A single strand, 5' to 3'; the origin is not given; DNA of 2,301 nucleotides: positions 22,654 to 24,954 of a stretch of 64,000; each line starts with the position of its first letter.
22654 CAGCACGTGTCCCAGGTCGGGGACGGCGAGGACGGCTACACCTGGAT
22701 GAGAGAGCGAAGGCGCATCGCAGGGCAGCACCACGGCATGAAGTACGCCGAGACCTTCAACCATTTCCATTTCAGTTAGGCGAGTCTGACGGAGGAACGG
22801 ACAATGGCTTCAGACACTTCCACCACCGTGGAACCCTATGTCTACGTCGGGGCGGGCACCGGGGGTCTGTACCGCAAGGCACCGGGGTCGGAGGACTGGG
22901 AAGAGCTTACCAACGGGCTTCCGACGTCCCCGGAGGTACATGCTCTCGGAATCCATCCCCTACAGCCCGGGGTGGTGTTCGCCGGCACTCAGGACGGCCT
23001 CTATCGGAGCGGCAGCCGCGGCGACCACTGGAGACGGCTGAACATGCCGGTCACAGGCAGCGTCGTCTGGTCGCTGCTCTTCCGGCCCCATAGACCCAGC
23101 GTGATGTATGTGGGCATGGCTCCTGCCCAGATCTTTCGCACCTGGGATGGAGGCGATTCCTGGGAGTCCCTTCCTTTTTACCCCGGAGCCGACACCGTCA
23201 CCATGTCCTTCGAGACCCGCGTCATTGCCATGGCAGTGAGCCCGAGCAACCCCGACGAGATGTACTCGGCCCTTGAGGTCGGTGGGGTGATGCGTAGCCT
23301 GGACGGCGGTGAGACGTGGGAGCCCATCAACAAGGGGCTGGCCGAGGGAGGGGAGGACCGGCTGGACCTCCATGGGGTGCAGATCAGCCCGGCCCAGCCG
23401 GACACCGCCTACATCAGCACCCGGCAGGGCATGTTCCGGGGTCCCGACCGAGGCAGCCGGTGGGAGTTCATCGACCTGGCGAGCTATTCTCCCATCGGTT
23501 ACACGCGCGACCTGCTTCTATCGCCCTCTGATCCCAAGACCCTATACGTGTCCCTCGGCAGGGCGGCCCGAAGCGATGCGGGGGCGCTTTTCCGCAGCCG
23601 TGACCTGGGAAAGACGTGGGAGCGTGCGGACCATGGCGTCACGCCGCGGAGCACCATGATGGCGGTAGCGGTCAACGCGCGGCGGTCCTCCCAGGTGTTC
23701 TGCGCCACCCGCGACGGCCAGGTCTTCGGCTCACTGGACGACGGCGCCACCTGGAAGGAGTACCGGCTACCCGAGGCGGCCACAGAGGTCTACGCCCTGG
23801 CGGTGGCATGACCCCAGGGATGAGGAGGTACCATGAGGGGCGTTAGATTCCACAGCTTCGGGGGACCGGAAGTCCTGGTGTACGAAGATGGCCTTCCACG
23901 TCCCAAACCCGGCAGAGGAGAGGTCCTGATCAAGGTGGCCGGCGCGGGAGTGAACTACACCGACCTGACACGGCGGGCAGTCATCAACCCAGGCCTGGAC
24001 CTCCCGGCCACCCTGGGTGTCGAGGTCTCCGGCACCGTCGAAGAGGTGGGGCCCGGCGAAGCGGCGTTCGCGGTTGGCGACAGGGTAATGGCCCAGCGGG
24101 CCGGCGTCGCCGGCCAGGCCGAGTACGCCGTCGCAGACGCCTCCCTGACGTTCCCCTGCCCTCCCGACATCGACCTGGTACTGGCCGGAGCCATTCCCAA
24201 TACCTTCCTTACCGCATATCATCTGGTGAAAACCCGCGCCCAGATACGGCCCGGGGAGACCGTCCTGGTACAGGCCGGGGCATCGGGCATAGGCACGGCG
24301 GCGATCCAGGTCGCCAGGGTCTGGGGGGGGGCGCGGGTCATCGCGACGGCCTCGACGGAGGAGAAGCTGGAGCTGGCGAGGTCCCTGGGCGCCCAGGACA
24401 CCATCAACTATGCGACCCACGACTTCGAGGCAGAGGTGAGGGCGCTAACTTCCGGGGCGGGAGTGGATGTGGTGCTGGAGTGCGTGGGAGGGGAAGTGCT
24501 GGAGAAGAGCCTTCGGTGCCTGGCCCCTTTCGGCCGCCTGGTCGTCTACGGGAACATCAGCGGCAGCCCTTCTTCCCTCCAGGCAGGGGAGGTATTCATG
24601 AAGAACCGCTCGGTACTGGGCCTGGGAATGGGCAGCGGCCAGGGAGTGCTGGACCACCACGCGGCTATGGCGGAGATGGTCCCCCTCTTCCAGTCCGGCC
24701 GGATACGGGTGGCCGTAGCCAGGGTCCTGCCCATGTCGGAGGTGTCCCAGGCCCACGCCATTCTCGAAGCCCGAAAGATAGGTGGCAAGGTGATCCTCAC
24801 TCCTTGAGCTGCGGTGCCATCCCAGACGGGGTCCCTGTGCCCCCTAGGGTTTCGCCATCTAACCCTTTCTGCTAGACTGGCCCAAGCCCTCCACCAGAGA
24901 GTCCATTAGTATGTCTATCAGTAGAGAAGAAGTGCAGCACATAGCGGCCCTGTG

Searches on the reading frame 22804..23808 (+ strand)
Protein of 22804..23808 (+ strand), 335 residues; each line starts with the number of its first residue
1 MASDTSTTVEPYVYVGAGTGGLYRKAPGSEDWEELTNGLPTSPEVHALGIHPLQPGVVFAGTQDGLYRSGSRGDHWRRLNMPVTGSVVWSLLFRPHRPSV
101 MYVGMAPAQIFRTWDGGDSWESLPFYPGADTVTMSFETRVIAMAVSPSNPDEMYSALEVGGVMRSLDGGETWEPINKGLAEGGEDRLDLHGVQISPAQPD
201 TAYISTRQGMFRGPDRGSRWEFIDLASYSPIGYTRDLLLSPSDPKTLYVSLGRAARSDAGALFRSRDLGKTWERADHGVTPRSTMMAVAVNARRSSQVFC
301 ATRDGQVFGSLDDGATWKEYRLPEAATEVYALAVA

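Call 3: search_protein_families(library=pfam, proteins=[window:22804-23808:+], max_evalue=0.01)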
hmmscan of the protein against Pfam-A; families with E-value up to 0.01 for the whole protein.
window:22804-23808:+ (335 aa): 4 families
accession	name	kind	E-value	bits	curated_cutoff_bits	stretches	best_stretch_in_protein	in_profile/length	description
PF15902.12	Sortilin-Vps10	-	2.9e-20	72.9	33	3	261-327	2-67/446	Sortilin, neurotensin receptor 3,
PF14870.12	PSII_BNR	-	9.2e-08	32.1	27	1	74-221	7-138/303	Photosynthesis system II assembly factor YCF48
PF02012.26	BNR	-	5.4e-05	23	27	0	164-173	2-11/12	BNR/Asp-box repeat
PF13088.12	BNR_2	-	0.0012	18.7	31.4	0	250-320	128-201/277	BNR repeat-like domain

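Call 4: search_protein_families(library=ncbifam, proteins=[window:22804-23808:+], max_evalue=0.01)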
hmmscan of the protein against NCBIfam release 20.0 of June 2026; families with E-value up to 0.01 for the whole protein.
window:22804-23808:+ (335 aa): 2 families
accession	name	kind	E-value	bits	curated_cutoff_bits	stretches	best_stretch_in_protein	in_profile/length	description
NF045728.1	glycosyl_F510_1955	equivalog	2e-32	112.4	175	3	12-133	106-223/246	F510_1955 family glycosylhydrolase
NF010237.0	PRK13684.1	equivalog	5.8e-07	28.8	326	0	39-173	42-165/334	photosynthesis system II assembly factor Ycf48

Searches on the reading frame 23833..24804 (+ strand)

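Call 3: search_protein_families(library=pfam, proteins=[window:23833-24804:+], max_evalue=0.01)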
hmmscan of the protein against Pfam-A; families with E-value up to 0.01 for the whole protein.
window:23833-24804:+ (324 aa): 3 families
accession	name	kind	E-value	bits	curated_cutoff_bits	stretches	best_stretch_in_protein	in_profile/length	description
PF00107.32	ADH_zinc_N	-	7.8e-35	120.1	31.8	1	152-282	1-123/129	Zinc-binding dehydrogenase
PF13602.12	ADH_zinc_N_2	-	1.9e-25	90.8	27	1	185-322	1-134/134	Zinc-binding dehydrogenase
PF08240.17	ADH_N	-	3e-16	60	23.5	1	27-110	1-103/104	Alcohol dehydrogenase GroES-like domain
